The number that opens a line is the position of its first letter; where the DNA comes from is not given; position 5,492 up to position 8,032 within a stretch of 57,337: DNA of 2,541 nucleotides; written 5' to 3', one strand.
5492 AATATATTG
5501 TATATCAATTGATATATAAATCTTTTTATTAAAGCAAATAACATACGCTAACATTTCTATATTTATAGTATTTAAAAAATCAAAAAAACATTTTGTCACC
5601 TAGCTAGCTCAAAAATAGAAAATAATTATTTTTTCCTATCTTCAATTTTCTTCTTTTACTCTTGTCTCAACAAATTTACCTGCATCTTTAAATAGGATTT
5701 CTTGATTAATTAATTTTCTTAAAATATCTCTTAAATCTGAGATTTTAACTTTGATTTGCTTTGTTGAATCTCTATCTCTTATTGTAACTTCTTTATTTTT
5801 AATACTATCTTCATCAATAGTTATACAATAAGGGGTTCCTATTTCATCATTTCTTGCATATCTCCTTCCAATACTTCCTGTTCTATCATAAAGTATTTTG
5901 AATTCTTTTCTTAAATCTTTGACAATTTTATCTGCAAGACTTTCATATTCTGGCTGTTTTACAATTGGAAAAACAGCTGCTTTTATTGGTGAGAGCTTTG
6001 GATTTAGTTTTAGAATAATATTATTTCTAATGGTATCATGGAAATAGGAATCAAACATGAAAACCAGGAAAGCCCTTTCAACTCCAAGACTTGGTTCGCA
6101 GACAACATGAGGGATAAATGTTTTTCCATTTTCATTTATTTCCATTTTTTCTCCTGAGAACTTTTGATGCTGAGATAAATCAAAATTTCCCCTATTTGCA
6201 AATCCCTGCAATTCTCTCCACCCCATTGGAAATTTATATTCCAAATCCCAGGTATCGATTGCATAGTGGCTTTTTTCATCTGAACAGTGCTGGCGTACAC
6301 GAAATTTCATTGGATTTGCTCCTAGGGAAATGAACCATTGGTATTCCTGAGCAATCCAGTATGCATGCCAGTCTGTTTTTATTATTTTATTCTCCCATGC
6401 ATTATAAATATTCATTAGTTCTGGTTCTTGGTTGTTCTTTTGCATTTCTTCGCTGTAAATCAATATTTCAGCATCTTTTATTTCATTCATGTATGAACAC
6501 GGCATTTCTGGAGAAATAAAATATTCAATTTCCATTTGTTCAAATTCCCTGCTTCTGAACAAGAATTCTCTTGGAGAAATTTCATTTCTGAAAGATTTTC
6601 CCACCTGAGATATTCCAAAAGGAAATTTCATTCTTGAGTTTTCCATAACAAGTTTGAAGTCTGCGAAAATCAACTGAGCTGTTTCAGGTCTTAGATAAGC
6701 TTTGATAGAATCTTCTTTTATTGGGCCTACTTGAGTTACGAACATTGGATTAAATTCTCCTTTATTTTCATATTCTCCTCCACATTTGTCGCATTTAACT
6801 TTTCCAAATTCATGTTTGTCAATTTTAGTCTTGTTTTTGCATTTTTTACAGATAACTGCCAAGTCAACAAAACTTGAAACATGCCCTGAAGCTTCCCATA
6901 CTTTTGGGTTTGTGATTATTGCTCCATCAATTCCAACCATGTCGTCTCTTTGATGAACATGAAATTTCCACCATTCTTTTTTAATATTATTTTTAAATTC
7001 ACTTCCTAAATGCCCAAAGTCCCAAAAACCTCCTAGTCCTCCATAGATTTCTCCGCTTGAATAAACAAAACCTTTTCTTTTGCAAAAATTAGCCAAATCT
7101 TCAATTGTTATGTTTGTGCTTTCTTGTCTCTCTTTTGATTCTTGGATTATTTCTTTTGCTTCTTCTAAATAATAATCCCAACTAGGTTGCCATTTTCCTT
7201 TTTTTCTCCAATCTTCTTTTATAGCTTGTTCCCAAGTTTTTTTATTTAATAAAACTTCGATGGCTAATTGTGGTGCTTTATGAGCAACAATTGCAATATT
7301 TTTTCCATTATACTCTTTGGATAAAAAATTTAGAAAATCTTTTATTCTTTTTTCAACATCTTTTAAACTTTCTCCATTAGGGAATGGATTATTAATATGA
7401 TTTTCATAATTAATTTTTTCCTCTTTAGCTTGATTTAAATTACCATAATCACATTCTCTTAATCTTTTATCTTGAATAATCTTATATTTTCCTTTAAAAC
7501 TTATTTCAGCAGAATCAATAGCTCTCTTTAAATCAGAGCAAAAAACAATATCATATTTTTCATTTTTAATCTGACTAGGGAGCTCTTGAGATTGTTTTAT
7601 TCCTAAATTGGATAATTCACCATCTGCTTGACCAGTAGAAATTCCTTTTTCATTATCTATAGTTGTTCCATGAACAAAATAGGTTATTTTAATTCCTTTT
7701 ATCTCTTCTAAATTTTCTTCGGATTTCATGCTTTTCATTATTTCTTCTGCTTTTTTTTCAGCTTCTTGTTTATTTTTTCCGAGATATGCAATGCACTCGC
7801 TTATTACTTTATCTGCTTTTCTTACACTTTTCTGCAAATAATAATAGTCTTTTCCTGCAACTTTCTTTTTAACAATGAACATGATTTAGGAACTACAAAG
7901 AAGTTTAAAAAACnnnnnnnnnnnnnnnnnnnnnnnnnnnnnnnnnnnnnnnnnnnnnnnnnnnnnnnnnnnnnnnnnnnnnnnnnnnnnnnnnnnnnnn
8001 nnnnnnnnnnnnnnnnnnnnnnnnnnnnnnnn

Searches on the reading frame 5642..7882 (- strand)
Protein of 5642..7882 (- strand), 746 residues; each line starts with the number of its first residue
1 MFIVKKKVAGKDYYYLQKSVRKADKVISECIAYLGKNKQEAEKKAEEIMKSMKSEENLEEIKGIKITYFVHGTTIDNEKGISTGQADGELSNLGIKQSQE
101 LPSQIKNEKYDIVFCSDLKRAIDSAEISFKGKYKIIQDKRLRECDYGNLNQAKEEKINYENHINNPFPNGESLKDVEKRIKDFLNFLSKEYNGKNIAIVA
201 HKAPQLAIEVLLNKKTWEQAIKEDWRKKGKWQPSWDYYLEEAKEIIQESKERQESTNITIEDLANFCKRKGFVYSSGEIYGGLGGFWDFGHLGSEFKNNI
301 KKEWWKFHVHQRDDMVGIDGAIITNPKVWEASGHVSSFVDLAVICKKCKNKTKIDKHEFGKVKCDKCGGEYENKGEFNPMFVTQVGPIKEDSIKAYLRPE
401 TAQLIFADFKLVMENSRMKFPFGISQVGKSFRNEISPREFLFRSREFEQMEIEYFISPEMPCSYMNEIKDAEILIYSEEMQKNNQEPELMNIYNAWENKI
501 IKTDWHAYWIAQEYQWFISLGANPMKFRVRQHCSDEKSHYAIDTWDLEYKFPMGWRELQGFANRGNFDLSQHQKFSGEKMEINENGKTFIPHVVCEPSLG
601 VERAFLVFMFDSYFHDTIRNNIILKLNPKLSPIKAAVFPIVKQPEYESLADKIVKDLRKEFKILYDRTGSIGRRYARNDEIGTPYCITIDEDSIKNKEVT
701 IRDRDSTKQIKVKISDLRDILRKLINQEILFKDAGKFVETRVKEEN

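Call 26: search_protein_families(library=pfam, proteins=[window:5642-7882:-], max_evalue=0.05)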
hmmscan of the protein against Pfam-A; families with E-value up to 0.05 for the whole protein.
window:5642-7882:- (746 aa): 7 families
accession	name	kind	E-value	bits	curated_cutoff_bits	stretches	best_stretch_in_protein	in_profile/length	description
PF00300.27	His_Phos_1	-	4.3e-28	98.7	21.7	1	71-205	6-151/194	Histidine phosphatase superfamily (branch 1)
PF03129.25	HGTP_anticodon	-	9.9e-21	74.2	21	1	634-723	1-93/94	Anticodon binding domain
PF00587.30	tRNA-synt_2b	-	3e-08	34.4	29.3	1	394-607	10-174/179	tRNA synthetase class II core domain (G, H, P, S and T)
PF14071.11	YlbD_coat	-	0.0015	19.2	27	1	201-269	8-78/126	Putative coat protein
PF24701.1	DUF7664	-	0.0027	18.3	27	1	230-272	4-46/98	Domain of unknown function (DUF7664)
PF01873.23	eIF-5_eIF-2B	-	0.0095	16.3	27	1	334-369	79-116/117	Domain found in IF2B/IF5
PF01155.25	HypA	-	0.015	15.7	28.9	0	339-370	67-95/112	Hydrogenase/urease nickel incorporation, metallochaperone, hypA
